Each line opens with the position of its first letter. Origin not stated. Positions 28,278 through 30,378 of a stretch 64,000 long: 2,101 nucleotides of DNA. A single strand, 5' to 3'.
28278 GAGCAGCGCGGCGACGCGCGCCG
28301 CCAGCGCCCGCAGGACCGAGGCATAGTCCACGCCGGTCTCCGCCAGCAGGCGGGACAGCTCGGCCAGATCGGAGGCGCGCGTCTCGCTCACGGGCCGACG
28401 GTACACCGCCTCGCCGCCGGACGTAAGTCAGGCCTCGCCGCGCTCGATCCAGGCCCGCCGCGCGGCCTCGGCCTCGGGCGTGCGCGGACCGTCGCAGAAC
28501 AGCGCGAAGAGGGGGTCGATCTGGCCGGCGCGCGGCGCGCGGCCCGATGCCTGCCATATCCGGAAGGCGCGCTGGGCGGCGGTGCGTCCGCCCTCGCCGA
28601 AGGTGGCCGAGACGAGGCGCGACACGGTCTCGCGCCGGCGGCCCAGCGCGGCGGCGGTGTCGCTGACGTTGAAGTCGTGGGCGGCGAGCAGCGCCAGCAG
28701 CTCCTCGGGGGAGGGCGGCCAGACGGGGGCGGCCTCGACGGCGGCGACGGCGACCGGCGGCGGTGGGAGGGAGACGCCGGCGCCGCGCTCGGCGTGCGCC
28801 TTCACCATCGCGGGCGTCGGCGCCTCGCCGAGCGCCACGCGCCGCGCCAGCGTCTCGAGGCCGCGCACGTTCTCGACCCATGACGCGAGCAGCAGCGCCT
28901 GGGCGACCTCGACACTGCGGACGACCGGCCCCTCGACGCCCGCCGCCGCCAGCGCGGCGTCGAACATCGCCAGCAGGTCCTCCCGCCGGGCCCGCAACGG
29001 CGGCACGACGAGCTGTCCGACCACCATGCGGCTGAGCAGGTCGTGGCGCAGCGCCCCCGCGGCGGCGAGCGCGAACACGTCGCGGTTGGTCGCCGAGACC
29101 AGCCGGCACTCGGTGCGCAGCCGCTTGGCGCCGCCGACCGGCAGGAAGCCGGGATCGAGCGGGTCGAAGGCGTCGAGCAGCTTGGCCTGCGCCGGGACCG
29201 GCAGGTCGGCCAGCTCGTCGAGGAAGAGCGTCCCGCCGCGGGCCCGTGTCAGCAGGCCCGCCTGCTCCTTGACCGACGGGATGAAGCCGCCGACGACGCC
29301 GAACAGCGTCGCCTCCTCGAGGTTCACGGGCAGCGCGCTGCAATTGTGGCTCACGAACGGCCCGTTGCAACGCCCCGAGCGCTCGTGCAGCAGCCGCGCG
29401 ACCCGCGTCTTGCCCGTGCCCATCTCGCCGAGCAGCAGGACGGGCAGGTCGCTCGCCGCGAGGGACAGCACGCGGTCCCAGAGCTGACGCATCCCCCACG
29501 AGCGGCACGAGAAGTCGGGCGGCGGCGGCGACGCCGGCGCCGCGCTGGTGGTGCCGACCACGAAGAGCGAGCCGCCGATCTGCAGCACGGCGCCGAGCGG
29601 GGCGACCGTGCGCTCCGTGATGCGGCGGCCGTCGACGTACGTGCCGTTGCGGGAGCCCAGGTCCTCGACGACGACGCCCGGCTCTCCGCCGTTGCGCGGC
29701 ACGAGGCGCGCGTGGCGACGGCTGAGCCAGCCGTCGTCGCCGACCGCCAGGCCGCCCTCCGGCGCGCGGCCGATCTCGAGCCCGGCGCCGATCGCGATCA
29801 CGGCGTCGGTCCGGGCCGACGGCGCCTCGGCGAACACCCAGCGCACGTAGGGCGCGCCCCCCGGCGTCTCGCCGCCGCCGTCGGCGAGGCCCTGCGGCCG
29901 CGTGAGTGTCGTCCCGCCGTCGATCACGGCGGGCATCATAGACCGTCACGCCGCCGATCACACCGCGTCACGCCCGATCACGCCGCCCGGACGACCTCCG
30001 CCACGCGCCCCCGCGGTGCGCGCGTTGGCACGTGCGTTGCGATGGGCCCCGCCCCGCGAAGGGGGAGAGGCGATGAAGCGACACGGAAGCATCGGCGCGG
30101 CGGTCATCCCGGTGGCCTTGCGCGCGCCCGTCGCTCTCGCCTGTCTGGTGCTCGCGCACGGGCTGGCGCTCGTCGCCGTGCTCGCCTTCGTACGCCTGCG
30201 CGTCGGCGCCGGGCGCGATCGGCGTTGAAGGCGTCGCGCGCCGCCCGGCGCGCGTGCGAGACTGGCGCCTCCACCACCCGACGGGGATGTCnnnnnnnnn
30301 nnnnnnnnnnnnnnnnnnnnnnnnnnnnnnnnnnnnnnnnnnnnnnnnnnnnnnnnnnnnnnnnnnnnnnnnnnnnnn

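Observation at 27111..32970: Sigma54 regulatory cassette: a GAF histidine kinase plus an FHA enhancer-binding protein, divergent from a near-consensus sigma54 promoter that drives a small ORF and an LTD-CotH-2xC-type-lectin lipoprotein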

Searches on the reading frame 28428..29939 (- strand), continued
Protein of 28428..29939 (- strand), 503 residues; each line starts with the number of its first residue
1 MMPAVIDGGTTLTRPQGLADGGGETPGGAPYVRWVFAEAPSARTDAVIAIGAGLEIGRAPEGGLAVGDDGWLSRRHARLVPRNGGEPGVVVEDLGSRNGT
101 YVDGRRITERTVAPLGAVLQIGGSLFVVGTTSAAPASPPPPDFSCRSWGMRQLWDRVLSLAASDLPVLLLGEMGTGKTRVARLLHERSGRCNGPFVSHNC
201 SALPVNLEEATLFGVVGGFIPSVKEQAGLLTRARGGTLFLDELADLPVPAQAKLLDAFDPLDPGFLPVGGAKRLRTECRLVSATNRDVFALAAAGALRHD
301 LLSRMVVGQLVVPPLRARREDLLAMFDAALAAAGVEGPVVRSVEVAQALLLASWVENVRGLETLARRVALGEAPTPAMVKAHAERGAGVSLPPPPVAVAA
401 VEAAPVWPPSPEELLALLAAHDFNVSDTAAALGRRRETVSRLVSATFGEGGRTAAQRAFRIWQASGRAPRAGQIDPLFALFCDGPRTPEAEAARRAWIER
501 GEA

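Call 34: find_related_loci(query=A2, collection=metagenome_contigs, flank=5000)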
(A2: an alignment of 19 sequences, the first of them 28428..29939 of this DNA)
Query A2 (503 aa) in metagenome_contigs; peptide patterns used: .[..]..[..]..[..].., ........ (x = any residue, [..] = any of these).
489 stretches matched a pattern; 12 encode a relative of the query (tblastn E <= 1e-3); 12 distinct loci.
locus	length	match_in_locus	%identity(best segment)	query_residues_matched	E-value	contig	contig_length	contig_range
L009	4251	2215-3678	62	7-483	0e+0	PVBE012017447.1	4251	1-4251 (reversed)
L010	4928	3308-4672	58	26-469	2e-148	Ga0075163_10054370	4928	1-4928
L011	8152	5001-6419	56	11-469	2e-145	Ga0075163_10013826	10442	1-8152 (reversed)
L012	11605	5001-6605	51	11-503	4e-145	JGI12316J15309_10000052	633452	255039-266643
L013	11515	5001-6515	52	31-502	3e-129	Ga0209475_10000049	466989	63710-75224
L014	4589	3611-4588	55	11-318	4e-94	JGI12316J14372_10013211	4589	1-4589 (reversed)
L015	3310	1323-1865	39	150-331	4e-29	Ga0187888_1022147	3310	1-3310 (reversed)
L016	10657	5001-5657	36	151-367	2e-28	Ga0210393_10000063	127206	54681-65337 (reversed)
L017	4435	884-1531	35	147-362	6e-28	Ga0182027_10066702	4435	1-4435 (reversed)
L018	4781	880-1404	36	147-322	4e-26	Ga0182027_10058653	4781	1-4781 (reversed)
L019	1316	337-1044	34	146-374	9e-25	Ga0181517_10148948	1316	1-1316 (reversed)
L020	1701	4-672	34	159-374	1e-22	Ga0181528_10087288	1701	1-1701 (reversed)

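Call 48: find_encoding_contigs(protein=P0020, flank=5000, max_places=2)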
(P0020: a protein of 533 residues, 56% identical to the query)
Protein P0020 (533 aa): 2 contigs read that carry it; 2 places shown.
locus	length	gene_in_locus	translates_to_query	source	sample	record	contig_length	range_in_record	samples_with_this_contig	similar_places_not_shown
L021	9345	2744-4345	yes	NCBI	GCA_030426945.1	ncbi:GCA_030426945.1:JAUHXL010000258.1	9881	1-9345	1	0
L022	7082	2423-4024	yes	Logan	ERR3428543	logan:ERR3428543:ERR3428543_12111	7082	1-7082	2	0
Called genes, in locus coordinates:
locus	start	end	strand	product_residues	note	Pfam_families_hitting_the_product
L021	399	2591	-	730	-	PF12836:HHH_3 (weak), PF04151:PPC (faint), PF13948:DUF4215 (weak), PF12836:HHH_3 (weak), PF13948:DUF4215 (weak)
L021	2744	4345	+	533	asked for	PF00498:FHA, PF16697:Yop-YscD_cpl (weak), PF00158:Sigma54_activat, PF13191:AAA_16 (weak), PF14532:Sigma54_activ_2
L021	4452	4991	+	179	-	PF11220:DUF3015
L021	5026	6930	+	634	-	PF25225:DUF7843, PF13387:Lnb_N, PF25222:DUF7840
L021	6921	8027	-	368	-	PF20067:SSL_N, PF01436:NHL (faint), PF08450:SGL, PF03088:Str_synth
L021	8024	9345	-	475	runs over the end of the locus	PF01926:MMR_HSR1, PF11981:DUF3482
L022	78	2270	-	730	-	PF12836:HHH_3 (weak), PF04151:PPC (faint), PF13948:DUF4215 (weak), PF12836:HHH_3 (weak), PF13948:DUF4215 (weak)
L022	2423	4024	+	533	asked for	PF00498:FHA, PF16697:Yop-YscD_cpl (weak), PF00158:Sigma54_activat, PF13191:AAA_16 (weak), PF14532:Sigma54_activ_2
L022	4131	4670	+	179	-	PF11220:DUF3015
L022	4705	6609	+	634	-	PF25225:DUF7843, PF13387:Lnb_N, PF25222:DUF7840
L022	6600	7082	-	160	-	?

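Call 49: find_encoding_contigs(protein=P0017, flank=5000, max_places=2)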
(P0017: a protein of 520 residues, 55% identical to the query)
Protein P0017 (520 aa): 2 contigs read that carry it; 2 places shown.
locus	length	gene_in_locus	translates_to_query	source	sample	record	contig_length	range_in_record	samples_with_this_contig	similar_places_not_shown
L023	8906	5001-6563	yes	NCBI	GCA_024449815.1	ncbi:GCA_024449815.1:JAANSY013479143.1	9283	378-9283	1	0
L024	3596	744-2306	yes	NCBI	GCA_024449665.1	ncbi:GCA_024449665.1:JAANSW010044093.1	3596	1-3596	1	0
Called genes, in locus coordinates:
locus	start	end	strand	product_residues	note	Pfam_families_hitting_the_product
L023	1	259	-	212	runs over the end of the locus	?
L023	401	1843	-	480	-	PF00224:PK, PF02887:PK_C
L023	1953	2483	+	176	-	PF05099:TerB (weak)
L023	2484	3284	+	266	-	PF03476:MOSC_N, PF03473:MOSC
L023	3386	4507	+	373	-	-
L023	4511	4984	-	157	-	PF00782:DSPc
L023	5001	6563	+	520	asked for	PF00498:FHA, PF00158:Sigma54_activat, PF13191:AAA_16 (weak), PF14532:Sigma54_activ_2, PF07728:AAA_5 (faint)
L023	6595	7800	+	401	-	PF07238:PilZ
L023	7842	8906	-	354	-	?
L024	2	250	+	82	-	?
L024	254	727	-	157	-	PF00782:DSPc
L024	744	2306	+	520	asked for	PF00498:FHA, PF00158:Sigma54_activat, PF13191:AAA_16 (weak), PF14532:Sigma54_activ_2, PF07728:AAA_5 (faint)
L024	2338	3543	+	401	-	PF07238:PilZ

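Call 52: search_solved_structures(query=window:28428-29939:-, max_evalue=1e-20, show_alignments=2)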
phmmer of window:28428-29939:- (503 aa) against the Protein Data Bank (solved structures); distinct sequences matched with E-value up to 1e-20: 34.
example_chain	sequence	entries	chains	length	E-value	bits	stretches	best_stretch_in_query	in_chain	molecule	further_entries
1ny6_A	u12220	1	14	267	5.9e-38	134.2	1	146-370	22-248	transcriptional regulator (NtrC family)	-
4ly6_A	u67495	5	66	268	6e-38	134.2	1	146-370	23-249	Transcriptional regulator (NtrC family)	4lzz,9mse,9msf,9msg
1ny5_A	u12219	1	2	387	1.8e-37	132.6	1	146-370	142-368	transcriptional regulator (NtrC family)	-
4l4u_A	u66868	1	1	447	1.9e-37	132.6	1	146-370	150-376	Transcriptional regulator (NtrC family)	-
3m0e_A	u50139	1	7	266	4e-37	131.5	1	146-370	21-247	Transcriptional regulator (NtrC family)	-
2vii_A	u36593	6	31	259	6e-37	130.9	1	152-368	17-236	PSP OPERON TRANSCRIPTIONAL ACTIVATOR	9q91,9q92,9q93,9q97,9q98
2bjw_A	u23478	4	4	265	6.4e-37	130.8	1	152-368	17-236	PSP OPERON TRANSCRIPTIONAL ACTIVATOR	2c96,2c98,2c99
9q90_1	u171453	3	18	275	6.9e-37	130.7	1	152-368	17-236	Psp operon transcriptional activator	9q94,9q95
5nss_F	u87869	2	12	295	8.6e-37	130.4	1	152-368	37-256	Psp operon transcriptional activator | Transcription activator PspF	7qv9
4qnm_A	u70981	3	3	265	1.7e-36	129.4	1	152-368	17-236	Psp operon transcriptional activator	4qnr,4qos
2c9c_A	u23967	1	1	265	3.7e-36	128.3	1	152-367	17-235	PSP OPERON TRANSCRIPTIONAL ACTIVATOR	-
9qq6_C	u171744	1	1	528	3.9e-36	128.2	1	150-399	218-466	Nif-specific regulatory protein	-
2bjv_A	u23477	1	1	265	4.4e-36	128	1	152-368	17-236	PSP OPERON TRANSCRIPTIONAL ACTIVATOR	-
6jdi_A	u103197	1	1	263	8.9e-36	127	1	151-370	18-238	Nitrogen assimilation regulatory protein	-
5exp_A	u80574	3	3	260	4.1e-35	124.8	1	150-370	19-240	Transcriptional regulator FleQ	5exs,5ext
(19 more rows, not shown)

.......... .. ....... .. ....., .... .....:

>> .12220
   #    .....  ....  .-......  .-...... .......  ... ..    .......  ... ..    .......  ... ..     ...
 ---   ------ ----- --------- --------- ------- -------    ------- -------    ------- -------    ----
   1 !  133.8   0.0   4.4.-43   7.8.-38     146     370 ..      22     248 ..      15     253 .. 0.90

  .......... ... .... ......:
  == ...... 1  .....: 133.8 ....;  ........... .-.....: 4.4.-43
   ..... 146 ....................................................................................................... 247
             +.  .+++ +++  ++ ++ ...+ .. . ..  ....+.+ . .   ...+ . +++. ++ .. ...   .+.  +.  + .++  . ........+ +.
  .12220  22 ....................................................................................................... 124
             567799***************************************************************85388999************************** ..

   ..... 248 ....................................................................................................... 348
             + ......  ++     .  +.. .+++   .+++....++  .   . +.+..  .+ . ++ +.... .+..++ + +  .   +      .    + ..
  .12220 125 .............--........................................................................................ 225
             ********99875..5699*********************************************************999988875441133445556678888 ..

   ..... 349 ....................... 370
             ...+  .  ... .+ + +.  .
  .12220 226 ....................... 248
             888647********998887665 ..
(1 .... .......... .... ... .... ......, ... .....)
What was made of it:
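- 28428..29939 (-): FHA - AAA+ (sigma-54 interaction family) - Fis-like HTH regulator, 503 aa, with a clade-specific C-terminal extension of about 60 aa. Matches NtrC1 and PspF structures at E about 1e-37 (call 52).
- Closest known: NtrC1. Same: About 225 aligned residues at E about 1e-37, including Walker A and B, sensor motifs and arginine fingers (call 52).
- Closest known: NtrC1. Different: The L1 tip reads LFGVV-GGFIPSV against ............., with a one-residue deletion (call 52).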

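Call 66: search_protein_families(library=pfam, proteins=[L011:4116-4823:-, L010:2299-3012:-, L021:399-2591:-, L009:228-2117:-], max_evalue=0.01)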
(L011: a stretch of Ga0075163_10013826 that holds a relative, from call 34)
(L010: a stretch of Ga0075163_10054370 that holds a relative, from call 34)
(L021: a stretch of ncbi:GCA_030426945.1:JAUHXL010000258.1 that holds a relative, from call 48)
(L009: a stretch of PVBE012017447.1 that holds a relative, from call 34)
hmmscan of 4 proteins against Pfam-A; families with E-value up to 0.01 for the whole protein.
L011:4116-4823:- (235 aa): 1 family
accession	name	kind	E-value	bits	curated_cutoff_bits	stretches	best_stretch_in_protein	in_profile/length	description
PF12836.13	HHH_3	-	2.2e-11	44.1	27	2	146-196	11-61/65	Helix-hairpin-helix motif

L010:2299-3012:- (237 aa): 3 families
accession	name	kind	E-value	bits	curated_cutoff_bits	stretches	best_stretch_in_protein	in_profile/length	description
PF12836.13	HHH_3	-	5e-18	65.4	27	2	52-106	9-63/65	Helix-hairpin-helix motif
PF14579.12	HHH_6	-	5.4e-05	23.8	25.6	0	161-185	33-57/90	Helix-hairpin-helix motif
PF21790.3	OGG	-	0.00032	20.9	27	1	146-205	83-136/201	Putative 8-oxoguanine DNA glycosylase OGG-like protein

L021:399-2591:- (730 aa): 4 families
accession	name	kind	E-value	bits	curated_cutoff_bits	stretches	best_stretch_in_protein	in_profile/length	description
PF13948.11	DUF4215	-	8.1e-23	80.9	27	3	244-273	19-46/47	Domain of unknown function (DUF4215)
PF12836.13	HHH_3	-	5.6e-17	62.1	27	2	65-116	9-60/65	Helix-hairpin-helix motif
PF04151.21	PPC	-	9.4e-09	36.5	25.9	1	642-711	1-68/70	Bacterial pre-peptidase C-terminal domain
PF14579.12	HHH_6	-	0.0045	17.6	25.6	0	78-103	33-58/90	Helix-hairpin-helix motif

L009:228-2117:- (629 aa): 3 families
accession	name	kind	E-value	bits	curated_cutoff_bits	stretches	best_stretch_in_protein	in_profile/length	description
PF00069.31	Pkinase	-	1.7e-34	119.9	31.7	1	58-305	2-243/263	Protein kinase domain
PF07714.23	PK_Tyr_Ser-Thr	-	2.7e-22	79.7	23.1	1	58-313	2-248/258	Protein tyrosine and serine/threonine kinase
PF01636.29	APH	-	0.0039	17.4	23.2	1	160-210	152-197/239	Phosphotransferase enzyme family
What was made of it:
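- HHH_3/DUF4215 lipoproteins in L010, L011 and L021 (calls 48, 66).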

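Call 76: search_protein_representatives(alignment_id=A2)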
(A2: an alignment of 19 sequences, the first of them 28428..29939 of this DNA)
Query: 19 sequences, 518 profile positions. Proteins with E-value up to 0.001 (for the whole library): 226768; up to 1e-10: 128244; up to 1e-30: 66098. The best 150 are listed.
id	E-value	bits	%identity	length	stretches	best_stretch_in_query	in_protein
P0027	6.7e-234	793.5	-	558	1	4-517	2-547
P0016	5.9e-232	787.1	-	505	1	11-518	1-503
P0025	1.7e-230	782.3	-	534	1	4-517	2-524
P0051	5.1e-215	731.2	-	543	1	6-516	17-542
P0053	7.7e-202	687.7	-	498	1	34-517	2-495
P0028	1.5e-198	676.9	-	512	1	7-485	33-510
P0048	9.3e-192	654.5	-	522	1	8-518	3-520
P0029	5.1e-180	615.7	-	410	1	5-405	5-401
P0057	1.4e-173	594.5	-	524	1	6-517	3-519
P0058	1.4e-169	581.3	-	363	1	126-484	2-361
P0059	3.0e-169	580.2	-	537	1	13-513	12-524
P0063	4.2e-164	563.2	-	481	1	10-474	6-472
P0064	3.8e-146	504.0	-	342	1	5-331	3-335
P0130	3.1e-132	458.1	-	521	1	9-485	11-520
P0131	1.6e-114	399.7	-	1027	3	52-380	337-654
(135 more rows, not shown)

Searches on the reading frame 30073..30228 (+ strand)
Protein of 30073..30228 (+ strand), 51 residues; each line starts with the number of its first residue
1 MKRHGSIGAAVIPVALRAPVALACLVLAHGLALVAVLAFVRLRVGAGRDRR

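Call 3: search_protein_families(library=pfam, proteins=[window:30073-30228:+], max_evalue=0.01)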
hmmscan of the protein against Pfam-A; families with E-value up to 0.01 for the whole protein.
window:30073-30228:+ (51 aa): 0 families

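Call 11: search_protein_families(library=ncbifam, proteins=[window:30073-30228:+], max_evalue=0.01)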
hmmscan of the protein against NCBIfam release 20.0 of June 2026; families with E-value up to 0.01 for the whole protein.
window:30073-30228:+ (51 aa): 0 families

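Call 79: find_homologous_proteins(query=window:30073-30225:+, max_evalue=10)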
Query seq(51 aa) (51 aa): 3 proteins with E <= 10 among 4 candidates.
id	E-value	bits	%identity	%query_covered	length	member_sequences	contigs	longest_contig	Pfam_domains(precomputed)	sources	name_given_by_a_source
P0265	4.7e-22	93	100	100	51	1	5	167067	-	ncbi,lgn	-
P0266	5.3e-14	68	87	88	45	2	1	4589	-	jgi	jgi:hypothetical protein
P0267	1.3e-10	58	80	78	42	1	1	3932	-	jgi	jgi:hypothetical protein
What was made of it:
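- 30073..30228 (+): Small ORF: a 51-aa protein with one hydrophobic helix (aa ~22-40). It is the conserved first gene behind P1. Only three protein clusters are known (call 79).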
